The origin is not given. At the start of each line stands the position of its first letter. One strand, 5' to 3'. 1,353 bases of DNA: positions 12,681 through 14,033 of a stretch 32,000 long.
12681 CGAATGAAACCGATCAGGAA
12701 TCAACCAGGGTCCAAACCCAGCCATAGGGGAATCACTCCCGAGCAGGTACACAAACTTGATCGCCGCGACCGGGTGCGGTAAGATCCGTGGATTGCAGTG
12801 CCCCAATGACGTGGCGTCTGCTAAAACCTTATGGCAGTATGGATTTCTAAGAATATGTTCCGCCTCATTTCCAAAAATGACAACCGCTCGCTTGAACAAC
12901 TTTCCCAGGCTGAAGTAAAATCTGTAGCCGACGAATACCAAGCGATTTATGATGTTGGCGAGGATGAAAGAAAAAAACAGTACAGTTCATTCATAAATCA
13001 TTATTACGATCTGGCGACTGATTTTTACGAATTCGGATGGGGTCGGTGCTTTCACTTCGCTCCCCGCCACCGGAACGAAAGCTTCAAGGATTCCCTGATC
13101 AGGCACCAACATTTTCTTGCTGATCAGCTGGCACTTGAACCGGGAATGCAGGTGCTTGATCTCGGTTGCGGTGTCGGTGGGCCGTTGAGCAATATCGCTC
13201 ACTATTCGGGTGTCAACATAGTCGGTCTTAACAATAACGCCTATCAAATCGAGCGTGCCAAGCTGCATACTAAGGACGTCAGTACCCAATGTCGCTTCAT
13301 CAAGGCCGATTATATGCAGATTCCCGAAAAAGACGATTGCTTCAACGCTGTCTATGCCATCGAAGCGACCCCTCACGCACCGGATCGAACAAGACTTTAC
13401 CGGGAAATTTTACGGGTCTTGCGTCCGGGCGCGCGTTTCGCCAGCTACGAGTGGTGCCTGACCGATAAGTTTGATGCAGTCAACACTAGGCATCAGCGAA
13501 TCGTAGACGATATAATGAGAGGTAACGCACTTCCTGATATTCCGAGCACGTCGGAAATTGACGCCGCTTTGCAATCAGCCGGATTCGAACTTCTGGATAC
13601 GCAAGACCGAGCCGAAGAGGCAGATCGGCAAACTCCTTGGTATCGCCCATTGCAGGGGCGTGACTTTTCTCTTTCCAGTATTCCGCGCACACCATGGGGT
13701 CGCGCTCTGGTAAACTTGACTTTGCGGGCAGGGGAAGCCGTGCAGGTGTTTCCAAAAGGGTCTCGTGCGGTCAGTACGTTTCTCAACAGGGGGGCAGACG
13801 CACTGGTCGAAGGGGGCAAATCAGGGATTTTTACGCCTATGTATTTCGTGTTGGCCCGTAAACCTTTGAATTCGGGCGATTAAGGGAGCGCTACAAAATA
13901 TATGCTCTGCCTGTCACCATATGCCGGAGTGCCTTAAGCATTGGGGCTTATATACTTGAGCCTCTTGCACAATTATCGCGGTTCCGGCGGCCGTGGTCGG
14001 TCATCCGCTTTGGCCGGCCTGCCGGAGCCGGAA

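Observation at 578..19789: IS-shattered gene set for sterol-like lipid tailoring and export (SMT + GPP34-P450 + SSD-type RND + SDR)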

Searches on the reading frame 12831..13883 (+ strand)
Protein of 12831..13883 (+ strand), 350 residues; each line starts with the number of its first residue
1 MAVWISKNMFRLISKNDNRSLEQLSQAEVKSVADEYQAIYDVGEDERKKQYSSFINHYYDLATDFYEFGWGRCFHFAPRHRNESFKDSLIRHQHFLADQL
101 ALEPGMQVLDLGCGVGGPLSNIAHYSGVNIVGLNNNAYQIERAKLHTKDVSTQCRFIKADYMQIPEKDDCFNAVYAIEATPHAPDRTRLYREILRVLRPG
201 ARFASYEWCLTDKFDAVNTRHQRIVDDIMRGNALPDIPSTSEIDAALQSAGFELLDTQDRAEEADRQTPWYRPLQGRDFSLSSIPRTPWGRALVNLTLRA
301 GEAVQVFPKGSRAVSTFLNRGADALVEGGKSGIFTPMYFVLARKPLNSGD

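Call 3: search_protein_families(library=pfam, proteins=[window:12831-13883:+], max_evalue=0.01)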
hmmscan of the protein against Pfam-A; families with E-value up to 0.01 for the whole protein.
window:12831-13883:+ (350 aa): 11 families
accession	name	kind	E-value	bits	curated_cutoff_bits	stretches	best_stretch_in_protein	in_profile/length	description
PF08498.15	Sterol_MT_C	-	9.5e-22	77.3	21.7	1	286-345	6-65/66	Sterol methyltransferase C-terminal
PF08241.18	Methyltransf_11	-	1.4e-17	64.6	21.2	1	109-204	1-94/95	Methyltransferase domain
PF02353.26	CMAS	-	4e-17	62.9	27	1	48-259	3-217/273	Mycolic acid cyclopropane synthetase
PF13649.12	Methyltransf_25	-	5.6e-16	59.5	27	1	108-200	1-96/97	Methyltransferase domain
PF13847.12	Methyltransf_31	-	2.8e-15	56.7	27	1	103-214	2-118/145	Methyltransferase domain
PF13489.12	Methyltransf_23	-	3.3e-11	43.6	27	1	96-255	13-162/164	Methyltransferase domain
PF01209.24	Ubie_methyltran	-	1.7e-09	37.8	20.1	1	94-208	37-154/233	ubiE/COQ5 methyltransferase family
PF08242.18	Methyltransf_12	-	2.4e-09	38.3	30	1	109-203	1-98/98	Methyltransferase domain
PF05175.20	MTS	-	0.00093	19.3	23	1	94-166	21-95/170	Methyltransferase small domain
PF07021.18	MetW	-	0.0014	18.7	21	1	101-144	10-53/193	Methionine biosynthesis protein MetW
PF01135.25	PCMT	-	0.0071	16.6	20.3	0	96-185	65-157/210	Protein-L-isoaspartate(D-aspartate) O-methyltransferase (PCMT)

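Call 4: search_protein_families(library=ncbifam, proteins=[window:12831-13883:+], max_evalue=0.01)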
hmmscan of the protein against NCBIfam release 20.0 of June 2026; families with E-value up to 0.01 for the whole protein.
window:12831-13883:+ (350 aa): 32 families (the best 25 are shown)
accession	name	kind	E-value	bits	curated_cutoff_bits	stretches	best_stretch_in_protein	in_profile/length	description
NF041675.1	sarc_dimgly_tmase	equivalog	5.1e-16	59.4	550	1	62-267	21-225/278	sarcosine/dimethylglycine N-methyltransferase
NF045667.1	MTase_DVU1556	equivalog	1.1e-14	54.4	155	1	97-262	15-170/213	DVU_1556 family methyltransferase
NF008686.0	PRK11705.1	equivalog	4.8e-12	45.6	400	1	18-179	81-237/383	cyclopropane fatty acyl phospholipid synthase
NF045823.1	PthPhpthDimycoMt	equivalog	5.7e-12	45.3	300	1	89-216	52-177/256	phthiotriol/phenolphthiotriol dimycocerosates methyltransferase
NF053839.1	CPFASynBruc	equivalog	2.1e-11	43.5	600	1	10-179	79-251/410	cyclopropane fatty acid synthase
NF045825.1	FAmtase_mtf2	equivalog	2.1e-11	43.5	400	1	90-207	45-160/248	fatty-acid O-methyltransferase Mtf2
NF040703.1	cyclopro_CfaB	exception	3e-11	42.7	650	1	34-257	86-314/393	C17 cyclopropane fatty acid synthase CfaB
NF040660.1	mycolic_MTase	equivalog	3.1e-10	40.1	390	1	58-183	11-141/283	cyclopropane mycolic acid synthase family methyltransferase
TIGR01983.1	UbiG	equivalog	5.4e-10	39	102.95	1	98-201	46-147/228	bifunctional 2-polyprenyl-6-hydroxyphenol methylase/3-demethylubiquinol 3-O-methyltransferase UbiG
NF041537.1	ArsM_AhpD_UU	exception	2.5e-09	36.4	510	1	102-216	74-191/345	arsenite methyltransferase/AhpD domain selenoprotein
NF040539.1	AST_met_ArsM_2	exception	2.7e-09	37.2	240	1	106-205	58-163/262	putative arsinothricin biosynthesis methyltransferase ArsM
NF041536.1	ArsM_DUF2284_UU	exception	5e-09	35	575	1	102-253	74-223/459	arsenite methyltransferase/DUF2284 domain selenoprotein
NF001240.0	PRK00216.1-1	equivalog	4.9e-08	32.3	378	1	93-208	52-171/251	bifunctional demethylmenaquinone methyltransferase/2-methoxy-6-polyprenyl-1,4-benzoquinol methylase UbiE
TIGR01934.1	MenG_MenH_UbiE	subfamily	7.8e-08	31.9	158.35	1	97-209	32-145/223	ubiquinone/menaquinone biosynthesis methyltransferase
NF001244.0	PRK00216.1-5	equivalog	1.7e-07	30.8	216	1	98-213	42-161/236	bifunctional demethylmenaquinone methyltransferase/2-methoxy-6-polyprenyl-1,4-benzoquinol methylase UbiE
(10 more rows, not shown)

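Call 8: find_encoding_contigs(protein=window:12831-13883:+, flank=10000, max_places=10)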
Protein window:12831-13883:+ (350 aa): no gene with exactly this product is on record in the collection.

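Call 9: find_homologous_proteins(query=window:12831-13883:+)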
Query window:12831-13883:+ (350 aa): 2275 proteins with E <= 0.001 among 6021 candidates; the best 120 are listed.
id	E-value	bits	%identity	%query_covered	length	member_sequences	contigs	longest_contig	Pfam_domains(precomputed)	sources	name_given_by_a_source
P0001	8.1e-233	790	100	98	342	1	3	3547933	PF13847.13,PF13489.13,PF02353.27,PF13649.13,PF01209.25,PF08241.19,PF08242.19,PF08498.16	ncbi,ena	-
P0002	9.6e-190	648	82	98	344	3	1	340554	PF13847.13,PF13489.13,PF02353.27,PF13649.13,PF01209.25,PF08241.19,PF08242.19,PF08498.16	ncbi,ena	-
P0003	6.5e-173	593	74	98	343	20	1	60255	PF13847.13,PF13489.13,PF02353.27,PF13649.13,PF01209.25,PF08241.19,PF08242.19,PF08498.16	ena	-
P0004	1.8e-172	591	74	98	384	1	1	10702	PF13847.13,PF13489.13,PF02353.27,PF13649.13,PF01209.25,PF08241.19,PF08242.19,PF08498.16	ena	-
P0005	8.4e-171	586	74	98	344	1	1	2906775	PF13847.13,PF13489.13,PF02353.27,PF13649.13,PF01209.25,PF08241.19,PF08242.19,PF08498.16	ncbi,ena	-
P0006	9.7e-170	582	75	95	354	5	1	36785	PF13847.13,PF13489.13,PF02353.27,PF13649.13,PF01209.25,PF08241.19,PF08242.19,PF08498.16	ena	-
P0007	9.4e-169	579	74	98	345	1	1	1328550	PF13847.13,PF13489.13,PF02353.27,PF13649.13,PF01209.25,PF08241.19,PF08242.19,PF08498.16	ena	-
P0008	1.1e-167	576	73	98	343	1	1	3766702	PF13847.13,PF13489.13,PF02353.27,PF13649.13,PF01209.25,PF08241.19,PF08242.19,PF08498.16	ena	-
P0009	1.6e-160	552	71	96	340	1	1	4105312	PF13847.13,PF13489.13,PF02353.27,PF13649.13,PF01209.25,PF08241.19,PF08242.19,PF08498.16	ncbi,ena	-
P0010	6.8e-160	550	71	96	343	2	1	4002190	PF13847.13,PF13489.13,PF02353.27,PF13649.13,PF01209.25,PF08241.19,PF08242.19,PF08498.16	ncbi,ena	-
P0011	1.5e-159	549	71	95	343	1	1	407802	PF13847.13,PF13489.13,PF02353.27,PF13649.13,PF01209.25,PF08241.19,PF08242.19,PF08498.16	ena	-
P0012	2.5e-159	548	70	96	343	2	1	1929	PF13847.13,PF13489.13,PF02353.27,PF13649.13,PF01209.25,PF08241.19,PF08242.19,PF08498.16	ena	-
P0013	2.5e-158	545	69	96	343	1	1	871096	PF13847.13,PF13489.13,PF02353.27,PF13649.13,PF01209.25,PF08241.19,PF08242.19,PF08498.16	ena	-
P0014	2.6e-158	545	69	93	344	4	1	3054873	PF13847.13,PF13489.13,PF02353.27,PF13649.13,PF01209.25,PF08241.19,PF08242.19,PF08498.16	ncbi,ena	-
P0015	2.1e-157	542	70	94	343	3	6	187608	PF13847.13,PF13489.13,PF02353.27,PF13649.13,PF01209.25,PF08241.19,PF08242.19,PF08498.16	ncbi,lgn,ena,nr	ncbi:MAG: methyltransferase domain-containing protein [Rhodospirillaceae bacterium]|nr:methyltransfe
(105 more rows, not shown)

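Call 10: find_encoding_contigs(protein=P0001, flank=10000, max_places=5)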
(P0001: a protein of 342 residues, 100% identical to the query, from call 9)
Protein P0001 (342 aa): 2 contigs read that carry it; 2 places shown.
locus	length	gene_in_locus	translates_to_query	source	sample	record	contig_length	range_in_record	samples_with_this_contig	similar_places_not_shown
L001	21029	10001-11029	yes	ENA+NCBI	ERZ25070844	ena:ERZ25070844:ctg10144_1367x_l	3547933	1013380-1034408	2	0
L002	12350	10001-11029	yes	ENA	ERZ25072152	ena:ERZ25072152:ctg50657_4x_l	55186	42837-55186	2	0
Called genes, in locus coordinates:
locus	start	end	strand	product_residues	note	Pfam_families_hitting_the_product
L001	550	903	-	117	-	-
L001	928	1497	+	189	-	-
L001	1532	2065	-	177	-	-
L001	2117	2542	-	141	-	-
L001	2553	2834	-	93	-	-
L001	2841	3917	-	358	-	PF08808:RES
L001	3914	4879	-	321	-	-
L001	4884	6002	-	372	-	PF26915:Phage_P4_cII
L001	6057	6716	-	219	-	PF14236:DruA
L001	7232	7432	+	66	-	-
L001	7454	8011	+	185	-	PF14236:DruA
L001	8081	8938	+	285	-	PF14706:Tnp_DNA_bind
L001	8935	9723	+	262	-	-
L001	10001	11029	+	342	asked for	PF02353:CMAS, PF13489:Methyltransf_23, PF01209:Ubie_methyltran, PF13847:Methyltransf_31, PF08241:Methyltransf_11, PF08242:Methyltransf_12, PF13649:Methyltransf_25, PF08498:Sterol_MT_C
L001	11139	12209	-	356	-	PF01609:DDE_Tnp_1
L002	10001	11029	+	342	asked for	PF02353:CMAS, PF13489:Methyltransf_23, PF01209:Ubie_methyltran, PF13847:Methyltransf_31, PF08241:Methyltransf_11, PF08242:Methyltransf_12, PF13649:Methyltransf_25, PF08498:Sterol_MT_C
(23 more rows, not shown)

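Call 11: find_encoding_contigs(protein=P0002, flank=10000, max_places=5)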
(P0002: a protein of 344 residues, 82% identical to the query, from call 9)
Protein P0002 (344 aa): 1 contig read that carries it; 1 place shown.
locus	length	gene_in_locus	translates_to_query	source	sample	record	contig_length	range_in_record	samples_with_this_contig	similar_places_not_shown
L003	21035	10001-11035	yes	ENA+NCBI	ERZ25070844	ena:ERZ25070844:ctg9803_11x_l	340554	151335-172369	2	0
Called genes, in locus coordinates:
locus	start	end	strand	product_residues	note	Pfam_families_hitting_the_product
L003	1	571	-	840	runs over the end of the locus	PF00912:Transgly, PF17092:PCB_OB, PF00905:Transpeptidase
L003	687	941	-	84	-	-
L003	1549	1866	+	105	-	-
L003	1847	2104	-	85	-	-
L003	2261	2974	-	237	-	-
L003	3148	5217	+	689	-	PF05719:GPP34, PF00067:p450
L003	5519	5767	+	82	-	-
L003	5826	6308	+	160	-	PF10604:Polyketide_cyc2, PF03364:Polyketide_cyc (weak)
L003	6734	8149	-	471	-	PF01266:DAO (faint), PF13450:NAD_binding_8, PF13454:NAD_binding_9 (faint), PF01593:Amino_oxidase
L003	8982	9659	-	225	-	-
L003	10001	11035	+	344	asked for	PF02353:CMAS, PF13489:Methyltransf_23, PF01209:Ubie_methyltran (weak), PF13847:Methyltransf_31, PF08241:Methyltransf_11, PF08242:Methyltransf_12 (weak), PF13649:Methyltransf_25, PF08498:Sterol_MT_C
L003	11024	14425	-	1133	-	PF01266:DAO (weak), PF01494:FAD_binding_3, PF03486:HI0933_like (weak), PF07992:Pyr_redox_2 (faint), PF12831:FAD_oxidored (faint), PF08491:SE, PF13249:SQHop_cyclase_N, PF13243:SQHop_cyclase_C, +1 more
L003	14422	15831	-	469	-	PF00067:p450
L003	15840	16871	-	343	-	PF01222:ERG4_ERG24, PF06966:DUF1295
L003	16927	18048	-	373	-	PF00355:Rieske, PF19112:VanA_C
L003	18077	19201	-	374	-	PF01073:3Beta_HSD, PF01370:Epimerase, PF02719:Polysacc_synt_2, PF05368:NmrA, PF07993:NAD_binding_4 (faint), PF13460:NAD_binding_10, PF16363:GDP_Man_Dehyd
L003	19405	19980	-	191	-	-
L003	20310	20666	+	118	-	-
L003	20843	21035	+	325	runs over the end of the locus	PF07044:DUF1329 (weak), PF17131:TP_0789-like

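Call 14: list_cluster_members(proteins=[P0001, P0002, P0005, P0009, P0015])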
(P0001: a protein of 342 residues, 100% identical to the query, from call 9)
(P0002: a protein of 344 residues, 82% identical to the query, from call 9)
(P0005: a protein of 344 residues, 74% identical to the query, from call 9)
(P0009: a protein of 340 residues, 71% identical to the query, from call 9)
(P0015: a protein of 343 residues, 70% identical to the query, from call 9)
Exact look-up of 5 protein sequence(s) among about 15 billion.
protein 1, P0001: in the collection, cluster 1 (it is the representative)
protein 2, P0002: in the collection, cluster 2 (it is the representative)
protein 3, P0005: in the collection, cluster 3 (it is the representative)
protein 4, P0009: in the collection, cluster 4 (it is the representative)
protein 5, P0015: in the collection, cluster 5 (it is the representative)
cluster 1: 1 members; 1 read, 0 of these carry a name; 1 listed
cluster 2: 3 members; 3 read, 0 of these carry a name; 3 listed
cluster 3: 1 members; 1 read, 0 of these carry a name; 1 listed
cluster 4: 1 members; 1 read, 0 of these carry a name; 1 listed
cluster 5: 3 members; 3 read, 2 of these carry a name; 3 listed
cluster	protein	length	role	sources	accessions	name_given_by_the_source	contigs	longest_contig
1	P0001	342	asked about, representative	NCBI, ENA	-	-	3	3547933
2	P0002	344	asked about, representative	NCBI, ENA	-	-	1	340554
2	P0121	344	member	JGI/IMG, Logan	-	-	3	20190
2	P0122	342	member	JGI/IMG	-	-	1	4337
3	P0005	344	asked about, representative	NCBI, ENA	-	-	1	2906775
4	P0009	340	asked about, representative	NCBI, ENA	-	-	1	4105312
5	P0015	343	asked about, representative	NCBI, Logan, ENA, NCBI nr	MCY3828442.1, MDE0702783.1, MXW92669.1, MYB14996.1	MAG: methyltransferase domain-containing protein [Rhodospirillaceae bacterium] | methyltransferase domain-containing protein [Rhodospirillaceae bacterium]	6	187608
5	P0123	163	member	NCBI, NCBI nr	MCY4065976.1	MAG: hypothetical protein OXF57_06380, partial [Rhodospirillaceae bacterium] | hypothetical protein [Rhodospirillaceae bacterium]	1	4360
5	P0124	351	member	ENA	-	-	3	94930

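Call 15: find_homologous_proteins(query=L003:11024-14425:-)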
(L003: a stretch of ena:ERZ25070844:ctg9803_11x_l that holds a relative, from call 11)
Query L003:11024-14425:- (1133 aa): 865 proteins with E <= 0.001 among 8000 candidates; the best 120 are listed.
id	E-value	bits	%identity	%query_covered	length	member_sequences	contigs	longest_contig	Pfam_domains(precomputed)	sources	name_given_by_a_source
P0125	0.0e+0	2574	98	100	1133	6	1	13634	PF01266.31,PF08491.17,PF07992.21,PF03486.21,PF13243.13,PF00432.28,PF01494.26,PF13249.13,PF12831.14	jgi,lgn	-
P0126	0.0e+0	2098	80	99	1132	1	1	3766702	PF01266.31,PF08491.17,PF13243.13,PF01494.26,PF13249.13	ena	-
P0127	0.0e+0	2061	79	97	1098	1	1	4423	PF08491.17,PF13243.13,PF00432.28,PF01494.26,PF13249.13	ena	-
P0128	0.0e+0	2042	77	99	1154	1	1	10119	PF01266.31,PF08491.17,PF13243.13,PF00432.28,PF01494.26,PF13249.13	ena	-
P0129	0.0e+0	2028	77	98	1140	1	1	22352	PF01266.31,PF08491.17,PF13243.13,PF01494.26,PF13249.13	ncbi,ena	-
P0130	0.0e+0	2025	77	98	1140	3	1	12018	PF01266.31,PF08491.17,PF07992.21,PF13243.13,PF01494.26,PF13249.13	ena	-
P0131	0.0e+0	2024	77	98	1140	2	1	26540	PF01266.31,PF08491.17,PF07992.21,PF13243.13,PF01494.26,PF13249.13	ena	-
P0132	0.0e+0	2022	78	96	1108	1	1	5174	PF08491.17,PF13243.13,PF01494.26,PF13249.13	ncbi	-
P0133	0.0e+0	2014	79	97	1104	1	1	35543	PF08491.17,PF13243.13,PF01494.26,PF13249.13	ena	-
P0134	0.0e+0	1990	75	99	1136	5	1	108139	PF01266.31,PF08491.17,PF07992.21,PF13243.13,PF00432.28,PF01494.26,PF13249.13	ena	-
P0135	0.0e+0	1988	75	99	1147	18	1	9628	PF01266.31,PF08491.17,PF13243.13,PF01494.26,PF13249.13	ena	-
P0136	0.0e+0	1988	76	99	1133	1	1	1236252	PF01266.31,PF08491.17,PF07992.21,PF13243.13,PF01494.26,PF13249.13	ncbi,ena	-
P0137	0.0e+0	1984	76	99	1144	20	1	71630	PF01266.31,PF13450.13,PF08491.17,PF03486.21,PF13243.13,PF01494.26,PF13249.13,PF12831.14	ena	-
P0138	0.0e+0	1971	75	99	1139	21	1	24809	PF01266.31,PF13450.13,PF08491.17,PF07992.21,PF03486.21,PF13243.13,PF01494.26,PF13249.13,PF12831.14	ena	-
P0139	0.0e+0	1971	75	99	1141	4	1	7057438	PF01266.31,PF08491.17,PF07992.21,PF03486.21,PF13243.13,PF01494.26,PF13249.13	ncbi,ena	-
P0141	0.0e+0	1961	74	100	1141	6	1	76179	PF01266.31,PF08491.17,PF03486.21,PF13243.13,PF01494.26,PF13249.13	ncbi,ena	-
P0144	0.0e+0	1941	75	98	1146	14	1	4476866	PF01266.31,PF13450.13,PF08491.17,PF13243.13,PF00432.28,PF01494.26,PF13249.13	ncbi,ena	-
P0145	0.0e+0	1916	73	100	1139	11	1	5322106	PF01266.31,PF13450.13,PF08491.17,PF13243.13,PF01494.26,PF13249.13,PF12831.14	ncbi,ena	-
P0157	0.0e+0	1885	72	98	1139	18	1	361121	PF01266.31,PF08491.17,PF07992.21,PF03486.21,PF13243.13,PF00432.28,PF01494.26,PF13249.13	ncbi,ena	-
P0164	0.0e+0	1869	72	99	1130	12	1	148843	PF01266.31,PF13450.13,PF08491.17,PF13243.13,PF01494.26,PF13249.13,PF12831.14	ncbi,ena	-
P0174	0.0e+0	1845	71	99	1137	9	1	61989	PF01266.31,PF08491.17,PF03486.21,PF13243.13,PF00432.28,PF01494.26,PF13249.13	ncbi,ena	-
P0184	0.0e+0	1822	69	100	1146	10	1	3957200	PF13450.13,PF08491.17,PF13243.13,PF00432.28,PF01494.26,PF13249.13,PF12831.14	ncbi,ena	-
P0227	0.0e+0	1771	66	99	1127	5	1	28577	PF01266.31,PF13450.13,PF08491.17,PF07992.21,PF13243.13,PF00432.28,PF01494.26,PF13249.13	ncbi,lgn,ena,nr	ncbi:MAG: FAD-dependent monooxygenase [Aestuariivita sp.]|nr:FAD-dependent monooxygenase [Aestuariiv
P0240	0.0e+0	1756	67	99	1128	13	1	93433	PF01266.31,PF13450.13,PF08491.17,PF03486.21,PF13243.13,PF00432.28,PF01494.26,PF13249.13,PF12831.14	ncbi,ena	-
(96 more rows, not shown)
